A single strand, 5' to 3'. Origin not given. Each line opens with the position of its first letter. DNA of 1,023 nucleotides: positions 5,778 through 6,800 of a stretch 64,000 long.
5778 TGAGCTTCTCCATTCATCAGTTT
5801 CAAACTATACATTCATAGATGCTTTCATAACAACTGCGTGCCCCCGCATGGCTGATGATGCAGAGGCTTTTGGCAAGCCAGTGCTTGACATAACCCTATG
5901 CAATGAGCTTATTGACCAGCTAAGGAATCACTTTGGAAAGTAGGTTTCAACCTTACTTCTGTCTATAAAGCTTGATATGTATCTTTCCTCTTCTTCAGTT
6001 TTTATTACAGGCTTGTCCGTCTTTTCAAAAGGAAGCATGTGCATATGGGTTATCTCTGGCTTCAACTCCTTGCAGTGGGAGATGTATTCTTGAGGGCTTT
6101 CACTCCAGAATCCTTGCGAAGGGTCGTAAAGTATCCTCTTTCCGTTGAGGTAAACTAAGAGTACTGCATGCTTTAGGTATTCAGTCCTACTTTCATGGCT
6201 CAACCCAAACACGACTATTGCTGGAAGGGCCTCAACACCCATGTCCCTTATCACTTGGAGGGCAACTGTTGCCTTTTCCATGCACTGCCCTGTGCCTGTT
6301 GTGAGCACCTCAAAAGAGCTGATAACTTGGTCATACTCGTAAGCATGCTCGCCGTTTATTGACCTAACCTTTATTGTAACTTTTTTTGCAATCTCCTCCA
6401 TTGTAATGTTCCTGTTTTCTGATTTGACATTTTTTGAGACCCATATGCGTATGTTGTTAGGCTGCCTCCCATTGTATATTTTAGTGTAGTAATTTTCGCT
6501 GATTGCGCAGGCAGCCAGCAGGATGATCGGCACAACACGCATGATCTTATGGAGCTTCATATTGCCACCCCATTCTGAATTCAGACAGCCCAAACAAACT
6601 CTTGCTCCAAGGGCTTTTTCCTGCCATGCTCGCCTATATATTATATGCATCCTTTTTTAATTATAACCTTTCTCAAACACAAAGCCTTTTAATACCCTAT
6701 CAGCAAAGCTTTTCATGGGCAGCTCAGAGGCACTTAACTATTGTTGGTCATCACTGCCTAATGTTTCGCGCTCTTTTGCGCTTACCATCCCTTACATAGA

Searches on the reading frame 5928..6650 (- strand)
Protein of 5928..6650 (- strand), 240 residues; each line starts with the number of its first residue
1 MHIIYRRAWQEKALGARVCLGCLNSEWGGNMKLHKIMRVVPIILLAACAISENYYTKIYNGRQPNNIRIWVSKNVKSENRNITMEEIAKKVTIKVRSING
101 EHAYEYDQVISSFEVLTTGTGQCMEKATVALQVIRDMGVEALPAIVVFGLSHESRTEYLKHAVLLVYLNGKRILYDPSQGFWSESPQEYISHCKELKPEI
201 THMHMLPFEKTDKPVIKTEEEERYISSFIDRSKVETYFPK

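Call 80: search_protein_families(library=pfam, proteins=[window:5928-6650:-], max_evalue=0.01)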
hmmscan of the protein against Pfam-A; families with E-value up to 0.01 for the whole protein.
window:5928-6650:- (240 aa): 1 family
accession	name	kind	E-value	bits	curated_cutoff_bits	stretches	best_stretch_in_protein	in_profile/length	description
PF01841.26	Transglut_core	-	0.00019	22.1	23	1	86-171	16-102/108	Transglutaminase-like superfamily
